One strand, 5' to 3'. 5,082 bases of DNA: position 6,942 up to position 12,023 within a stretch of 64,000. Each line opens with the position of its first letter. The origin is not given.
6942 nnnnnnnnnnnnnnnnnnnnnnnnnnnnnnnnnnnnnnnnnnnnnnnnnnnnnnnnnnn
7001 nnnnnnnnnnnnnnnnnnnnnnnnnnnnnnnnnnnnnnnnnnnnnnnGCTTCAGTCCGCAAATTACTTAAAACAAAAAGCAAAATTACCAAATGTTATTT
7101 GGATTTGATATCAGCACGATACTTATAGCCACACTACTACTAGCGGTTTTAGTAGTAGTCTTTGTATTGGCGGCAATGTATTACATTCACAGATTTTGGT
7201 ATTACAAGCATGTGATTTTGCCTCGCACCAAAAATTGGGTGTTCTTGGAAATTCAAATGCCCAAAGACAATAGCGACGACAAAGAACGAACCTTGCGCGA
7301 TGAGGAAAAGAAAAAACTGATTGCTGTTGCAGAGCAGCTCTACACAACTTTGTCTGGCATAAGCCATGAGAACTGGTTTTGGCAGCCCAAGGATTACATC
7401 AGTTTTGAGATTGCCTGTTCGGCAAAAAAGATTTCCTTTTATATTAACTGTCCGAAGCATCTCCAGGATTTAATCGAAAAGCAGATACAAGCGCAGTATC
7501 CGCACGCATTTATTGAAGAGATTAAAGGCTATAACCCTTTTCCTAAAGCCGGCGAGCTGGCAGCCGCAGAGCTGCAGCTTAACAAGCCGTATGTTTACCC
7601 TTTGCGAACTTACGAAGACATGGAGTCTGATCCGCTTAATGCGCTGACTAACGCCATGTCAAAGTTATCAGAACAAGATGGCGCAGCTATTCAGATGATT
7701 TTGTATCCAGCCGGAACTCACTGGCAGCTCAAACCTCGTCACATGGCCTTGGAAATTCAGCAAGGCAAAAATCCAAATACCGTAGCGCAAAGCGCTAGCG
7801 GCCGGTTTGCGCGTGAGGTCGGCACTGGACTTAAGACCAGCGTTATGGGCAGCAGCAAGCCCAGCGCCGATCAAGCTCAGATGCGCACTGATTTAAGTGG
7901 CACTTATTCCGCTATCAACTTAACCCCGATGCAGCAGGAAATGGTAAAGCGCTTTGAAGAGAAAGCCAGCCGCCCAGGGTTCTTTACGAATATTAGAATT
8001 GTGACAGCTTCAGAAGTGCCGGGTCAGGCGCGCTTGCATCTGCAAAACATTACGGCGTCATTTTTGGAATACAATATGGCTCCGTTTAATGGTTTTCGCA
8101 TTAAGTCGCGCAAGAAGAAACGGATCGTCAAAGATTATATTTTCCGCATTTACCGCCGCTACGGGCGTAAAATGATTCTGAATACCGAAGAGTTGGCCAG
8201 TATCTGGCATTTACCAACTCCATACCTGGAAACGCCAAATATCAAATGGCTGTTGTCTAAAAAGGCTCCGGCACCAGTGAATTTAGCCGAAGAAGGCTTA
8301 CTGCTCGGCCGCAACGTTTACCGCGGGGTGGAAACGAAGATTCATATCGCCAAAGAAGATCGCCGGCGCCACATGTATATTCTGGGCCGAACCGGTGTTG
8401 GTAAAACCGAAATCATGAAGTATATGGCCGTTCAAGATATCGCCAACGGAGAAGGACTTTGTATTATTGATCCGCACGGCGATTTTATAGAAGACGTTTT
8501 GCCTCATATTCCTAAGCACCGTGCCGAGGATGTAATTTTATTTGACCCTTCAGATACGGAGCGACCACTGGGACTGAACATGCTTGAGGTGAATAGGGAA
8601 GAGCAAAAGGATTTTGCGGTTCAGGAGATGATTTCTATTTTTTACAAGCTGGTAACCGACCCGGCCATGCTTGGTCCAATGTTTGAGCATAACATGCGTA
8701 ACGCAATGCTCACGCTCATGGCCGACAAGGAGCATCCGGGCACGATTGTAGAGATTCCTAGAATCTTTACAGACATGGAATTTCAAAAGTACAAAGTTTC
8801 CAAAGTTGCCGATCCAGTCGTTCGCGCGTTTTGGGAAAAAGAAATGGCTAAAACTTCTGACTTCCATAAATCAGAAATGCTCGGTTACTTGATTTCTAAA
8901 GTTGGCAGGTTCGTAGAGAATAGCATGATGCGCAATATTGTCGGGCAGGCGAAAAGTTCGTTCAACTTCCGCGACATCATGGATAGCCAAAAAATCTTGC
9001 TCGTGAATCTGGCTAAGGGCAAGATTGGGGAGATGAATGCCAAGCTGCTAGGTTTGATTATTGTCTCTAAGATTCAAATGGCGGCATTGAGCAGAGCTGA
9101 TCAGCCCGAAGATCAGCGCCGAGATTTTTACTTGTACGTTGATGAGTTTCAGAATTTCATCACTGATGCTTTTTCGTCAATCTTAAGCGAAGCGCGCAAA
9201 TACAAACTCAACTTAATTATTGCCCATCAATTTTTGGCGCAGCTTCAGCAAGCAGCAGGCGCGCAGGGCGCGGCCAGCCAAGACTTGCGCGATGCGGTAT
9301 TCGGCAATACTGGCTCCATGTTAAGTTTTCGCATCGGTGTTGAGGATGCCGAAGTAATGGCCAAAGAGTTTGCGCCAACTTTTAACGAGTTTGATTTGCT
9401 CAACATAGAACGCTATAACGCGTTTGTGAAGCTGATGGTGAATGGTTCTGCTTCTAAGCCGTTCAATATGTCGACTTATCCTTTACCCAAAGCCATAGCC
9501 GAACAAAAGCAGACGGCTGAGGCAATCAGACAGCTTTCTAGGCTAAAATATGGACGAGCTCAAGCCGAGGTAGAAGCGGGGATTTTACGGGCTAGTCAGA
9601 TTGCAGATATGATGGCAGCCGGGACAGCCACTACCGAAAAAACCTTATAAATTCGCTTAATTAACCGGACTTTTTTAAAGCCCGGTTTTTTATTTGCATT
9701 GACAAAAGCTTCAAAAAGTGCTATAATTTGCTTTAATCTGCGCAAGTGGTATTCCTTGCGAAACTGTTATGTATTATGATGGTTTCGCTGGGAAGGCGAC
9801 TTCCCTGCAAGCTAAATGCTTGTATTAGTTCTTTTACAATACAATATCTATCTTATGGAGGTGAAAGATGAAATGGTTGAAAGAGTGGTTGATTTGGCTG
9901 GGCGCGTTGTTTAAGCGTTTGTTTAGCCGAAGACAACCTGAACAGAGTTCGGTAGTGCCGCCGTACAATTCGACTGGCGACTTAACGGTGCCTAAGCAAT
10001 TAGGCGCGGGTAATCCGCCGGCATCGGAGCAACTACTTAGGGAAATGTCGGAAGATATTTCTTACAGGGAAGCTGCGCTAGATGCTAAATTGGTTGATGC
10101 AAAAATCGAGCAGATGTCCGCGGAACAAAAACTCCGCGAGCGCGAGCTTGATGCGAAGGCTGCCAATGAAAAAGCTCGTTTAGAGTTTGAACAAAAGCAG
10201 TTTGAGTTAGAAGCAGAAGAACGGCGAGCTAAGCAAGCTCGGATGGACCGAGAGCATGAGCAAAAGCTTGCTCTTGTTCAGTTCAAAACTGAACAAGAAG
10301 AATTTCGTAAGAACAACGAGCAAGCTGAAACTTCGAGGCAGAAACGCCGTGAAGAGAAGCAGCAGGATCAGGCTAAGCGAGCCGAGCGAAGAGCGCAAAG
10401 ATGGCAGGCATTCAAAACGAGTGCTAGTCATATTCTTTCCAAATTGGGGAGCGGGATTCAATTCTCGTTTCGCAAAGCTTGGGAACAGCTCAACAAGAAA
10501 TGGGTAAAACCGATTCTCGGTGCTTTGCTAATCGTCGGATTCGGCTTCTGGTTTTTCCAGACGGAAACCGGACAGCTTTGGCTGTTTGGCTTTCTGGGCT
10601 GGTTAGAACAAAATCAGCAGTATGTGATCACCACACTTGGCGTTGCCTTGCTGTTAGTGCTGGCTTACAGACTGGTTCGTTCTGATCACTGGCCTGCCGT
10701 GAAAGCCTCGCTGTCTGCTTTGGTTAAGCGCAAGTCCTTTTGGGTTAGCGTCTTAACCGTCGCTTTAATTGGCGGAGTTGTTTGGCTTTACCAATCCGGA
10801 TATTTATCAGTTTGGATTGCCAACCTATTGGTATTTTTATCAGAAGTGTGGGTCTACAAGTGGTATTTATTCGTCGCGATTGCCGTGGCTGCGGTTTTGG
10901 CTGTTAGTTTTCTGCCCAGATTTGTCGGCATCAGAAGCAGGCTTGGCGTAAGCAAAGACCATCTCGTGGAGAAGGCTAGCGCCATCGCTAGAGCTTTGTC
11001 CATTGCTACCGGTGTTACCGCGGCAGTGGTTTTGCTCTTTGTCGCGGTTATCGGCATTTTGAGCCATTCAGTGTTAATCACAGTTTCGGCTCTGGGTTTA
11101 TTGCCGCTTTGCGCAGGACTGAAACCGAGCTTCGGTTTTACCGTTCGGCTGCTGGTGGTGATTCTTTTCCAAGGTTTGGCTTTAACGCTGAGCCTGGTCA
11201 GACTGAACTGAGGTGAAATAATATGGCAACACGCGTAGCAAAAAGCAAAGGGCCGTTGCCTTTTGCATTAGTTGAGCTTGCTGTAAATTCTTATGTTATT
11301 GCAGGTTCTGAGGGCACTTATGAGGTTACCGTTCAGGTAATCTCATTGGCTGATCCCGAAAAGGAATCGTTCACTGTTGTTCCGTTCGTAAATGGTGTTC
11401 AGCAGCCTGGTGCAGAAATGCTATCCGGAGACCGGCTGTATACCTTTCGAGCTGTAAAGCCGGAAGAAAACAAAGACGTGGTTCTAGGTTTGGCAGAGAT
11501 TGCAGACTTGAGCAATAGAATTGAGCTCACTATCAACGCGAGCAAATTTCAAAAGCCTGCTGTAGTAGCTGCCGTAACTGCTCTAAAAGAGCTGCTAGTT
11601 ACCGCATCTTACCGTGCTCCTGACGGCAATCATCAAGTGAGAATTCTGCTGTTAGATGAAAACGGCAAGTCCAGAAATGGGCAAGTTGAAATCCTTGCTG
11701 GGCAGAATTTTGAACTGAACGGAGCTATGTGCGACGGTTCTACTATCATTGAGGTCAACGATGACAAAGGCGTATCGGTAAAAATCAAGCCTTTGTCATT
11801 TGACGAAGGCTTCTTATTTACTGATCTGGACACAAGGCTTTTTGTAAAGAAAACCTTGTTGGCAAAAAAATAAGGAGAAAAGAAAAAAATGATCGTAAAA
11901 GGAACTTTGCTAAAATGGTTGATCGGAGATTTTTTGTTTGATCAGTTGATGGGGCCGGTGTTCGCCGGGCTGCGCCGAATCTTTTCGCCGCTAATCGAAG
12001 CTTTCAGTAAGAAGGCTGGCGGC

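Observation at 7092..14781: ATPase-centred membrane gene cluster: T4CP-like (VirD4/TraG) ATPase with 400-aa novel N-region plus three uncharacterised membrane proteins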

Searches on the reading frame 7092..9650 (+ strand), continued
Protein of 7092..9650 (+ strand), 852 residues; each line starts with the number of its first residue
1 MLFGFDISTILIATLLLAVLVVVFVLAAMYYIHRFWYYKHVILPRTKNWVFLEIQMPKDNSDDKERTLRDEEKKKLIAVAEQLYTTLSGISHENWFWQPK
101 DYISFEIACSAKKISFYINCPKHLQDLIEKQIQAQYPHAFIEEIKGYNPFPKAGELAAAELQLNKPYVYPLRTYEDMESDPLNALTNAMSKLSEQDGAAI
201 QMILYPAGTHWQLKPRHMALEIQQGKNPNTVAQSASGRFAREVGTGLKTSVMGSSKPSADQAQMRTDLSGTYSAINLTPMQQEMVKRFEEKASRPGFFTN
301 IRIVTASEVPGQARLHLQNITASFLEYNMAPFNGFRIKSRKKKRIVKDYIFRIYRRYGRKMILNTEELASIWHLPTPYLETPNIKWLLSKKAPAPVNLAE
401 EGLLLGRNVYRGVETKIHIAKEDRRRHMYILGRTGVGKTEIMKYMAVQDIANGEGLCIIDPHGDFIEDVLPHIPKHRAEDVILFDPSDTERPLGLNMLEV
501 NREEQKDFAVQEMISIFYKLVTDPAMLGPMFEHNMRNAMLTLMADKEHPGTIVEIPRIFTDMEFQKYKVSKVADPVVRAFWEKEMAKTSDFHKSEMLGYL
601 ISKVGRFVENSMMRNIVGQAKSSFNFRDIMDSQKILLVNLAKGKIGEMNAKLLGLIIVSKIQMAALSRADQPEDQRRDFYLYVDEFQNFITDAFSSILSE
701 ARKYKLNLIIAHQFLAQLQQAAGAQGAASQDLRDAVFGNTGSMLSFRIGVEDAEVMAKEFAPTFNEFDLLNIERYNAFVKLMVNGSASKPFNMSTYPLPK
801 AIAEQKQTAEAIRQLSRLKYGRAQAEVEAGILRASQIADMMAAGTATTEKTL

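Call 93: search_protein_families(library=pfam, proteins=[L089:744-3005:+, L089:3005-4054:+, L089:4051-4548:+, L089:4635-6566:+, L089:6563-9001:+, L089:9086-10081:+, L089:10086-11060:+, L089:11057-11896:+], max_evalue=0.001)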
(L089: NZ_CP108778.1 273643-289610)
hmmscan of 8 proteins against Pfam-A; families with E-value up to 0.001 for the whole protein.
L089:744-3005:+ (753 aa): 1 family
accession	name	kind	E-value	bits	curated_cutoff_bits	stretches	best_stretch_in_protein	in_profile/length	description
PF19597.4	TrbL_4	-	6.8e-06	26.1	27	1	256-404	112-244/276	Conjugal transfer protein TrbL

L089:3005-4054:+ (349 aa): 1 family
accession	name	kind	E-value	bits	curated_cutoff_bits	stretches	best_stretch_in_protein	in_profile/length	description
PF12666.12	PrgI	-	1.3e-17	64.6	27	1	14-101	1-89/91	PrgI family protein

L089:4051-4548:+ (165 aa): 1 family
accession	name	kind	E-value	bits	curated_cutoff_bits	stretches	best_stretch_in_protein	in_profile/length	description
PF25680.1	Mom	-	0.00058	20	27.1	1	3-99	2-109/202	Mom protein family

L089:4635-6566:+ (643 aa): 4 families
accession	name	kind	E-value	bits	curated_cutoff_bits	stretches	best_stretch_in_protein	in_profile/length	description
PF19044.6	P-loop_TraG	-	1.6e-14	53.8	25.8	2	445-539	250-347/413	TraG P-loop domain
PF12846.13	AAA_10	-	1e-11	44.9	27.5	1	420-497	215-292/362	AAA-like domain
PF11130.14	TraC_F_IV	-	1.6e-05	24.6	28.1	1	52-164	266-374/375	TraC protein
PF01935.23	DUF87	-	5e-05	23.9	23.2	1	232-292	29-92/220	Helicase HerA, central domain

L089:6563-9001:+ (812 aa): 7 families
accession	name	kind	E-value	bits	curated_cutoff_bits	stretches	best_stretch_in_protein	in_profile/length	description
PF02534.20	T4SS-DNA_transf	-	2.4e-10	40.3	20.1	1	415-494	37-114/468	Type IV secretory system Conjugative DNA transfer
PF10412.15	TrwB_AAD_bind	-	2.1e-09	37.2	20.5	1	415-484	9-72/387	Type IV secretion-system coupling protein DNA-binding domain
PF01935.23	DUF87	-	1.3e-06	29.2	23.2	1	421-484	23-83/220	Helicase HerA, central domain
PF13401.12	AAA_22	-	1.8e-06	28.8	27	0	419-459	3-43/130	AAA domain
PF12696.13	TraG-D_C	-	1.3e-05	25.6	22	1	673-740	4-72/126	TraM recognition site of TraD and TraG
PF01580.24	FtsK_SpoIIIE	-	0.00022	21.2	24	1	418-443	36-61/221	FtsK/SpoIIIE family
PF25199.1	nSTAND_NTPase5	-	0.00093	19.5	34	0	417-480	37-101/145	Novel STAND NTPase 5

L089:9086-10081:+ (331 aa): 1 family
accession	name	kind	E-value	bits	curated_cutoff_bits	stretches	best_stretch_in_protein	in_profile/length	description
PF13814.12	Replic_Relax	-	2.7e-36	125.9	25.3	1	24-206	2-178/191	Replication-relaxation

L089:10086-11060:+ (324 aa): 3 families
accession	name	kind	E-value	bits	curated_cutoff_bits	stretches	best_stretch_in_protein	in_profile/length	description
PF00877.26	NLPC_P60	-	7.5e-20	71.3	23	1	213-310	1-97/105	NlpC/P60 family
PF01464.25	SLT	-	2.4e-08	34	21.3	1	69-182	5-109/117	Transglycosylase SLT domain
PF13406.11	SLT_2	-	0.00093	18.9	24.3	0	106-159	153-206/292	Transglycosylase SLT domain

L089:11057-11896:+ (279 aa): 0 families

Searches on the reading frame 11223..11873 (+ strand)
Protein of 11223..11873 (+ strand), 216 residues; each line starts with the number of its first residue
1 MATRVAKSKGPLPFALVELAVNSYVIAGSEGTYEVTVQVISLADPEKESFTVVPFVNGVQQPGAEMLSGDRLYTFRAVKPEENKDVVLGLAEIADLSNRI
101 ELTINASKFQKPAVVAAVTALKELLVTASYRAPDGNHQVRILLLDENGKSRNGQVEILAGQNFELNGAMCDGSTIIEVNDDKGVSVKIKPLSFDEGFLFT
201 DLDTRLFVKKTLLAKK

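Call 4: search_protein_families(library=pfam, proteins=[window:11223-11873:+], max_evalue=0.1)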
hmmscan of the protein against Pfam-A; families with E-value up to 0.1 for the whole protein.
window:11223-11873:+ (216 aa): 1 family
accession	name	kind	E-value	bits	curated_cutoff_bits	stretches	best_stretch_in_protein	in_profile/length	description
PF03974.18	Ecotin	-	0.069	13.6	22.2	0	128-168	3-43/122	Ecotin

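Call 5: search_protein_families(library=ncbifam, proteins=[window:11223-11873:+], max_evalue=0.1)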
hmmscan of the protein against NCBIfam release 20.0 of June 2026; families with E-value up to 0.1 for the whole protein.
window:11223-11873:+ (216 aa): 0 families

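Call 46: search_protein_families(library=phrogs, proteins=[window:11223-11873:+], max_evalue=0.01)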
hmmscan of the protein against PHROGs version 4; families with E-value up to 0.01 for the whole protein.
window:11223-11873:+ (216 aa): 0 families

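Call 47: search_protein_families(library=padloc, proteins=[window:11223-11873:+], max_evalue=0.01)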
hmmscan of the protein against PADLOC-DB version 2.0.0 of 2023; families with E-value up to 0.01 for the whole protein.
window:11223-11873:+ (216 aa): 0 families

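Call 65: search_solved_structures(query=window:11223-11873:+, max_evalue=1)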
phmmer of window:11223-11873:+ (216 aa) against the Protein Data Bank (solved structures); distinct sequences matched with E-value up to 1: 4.
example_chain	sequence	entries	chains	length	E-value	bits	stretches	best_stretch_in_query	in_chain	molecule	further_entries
8usg_A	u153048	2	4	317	0.56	13.3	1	132-197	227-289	Kemp eliminase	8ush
8use_A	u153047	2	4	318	0.57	13.3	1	132-197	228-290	Kemp eliminase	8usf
8usl_A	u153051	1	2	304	0.73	13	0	132-197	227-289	Kemp eliminase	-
8usk_A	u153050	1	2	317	0.78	12.9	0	132-197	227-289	Kemp eliminase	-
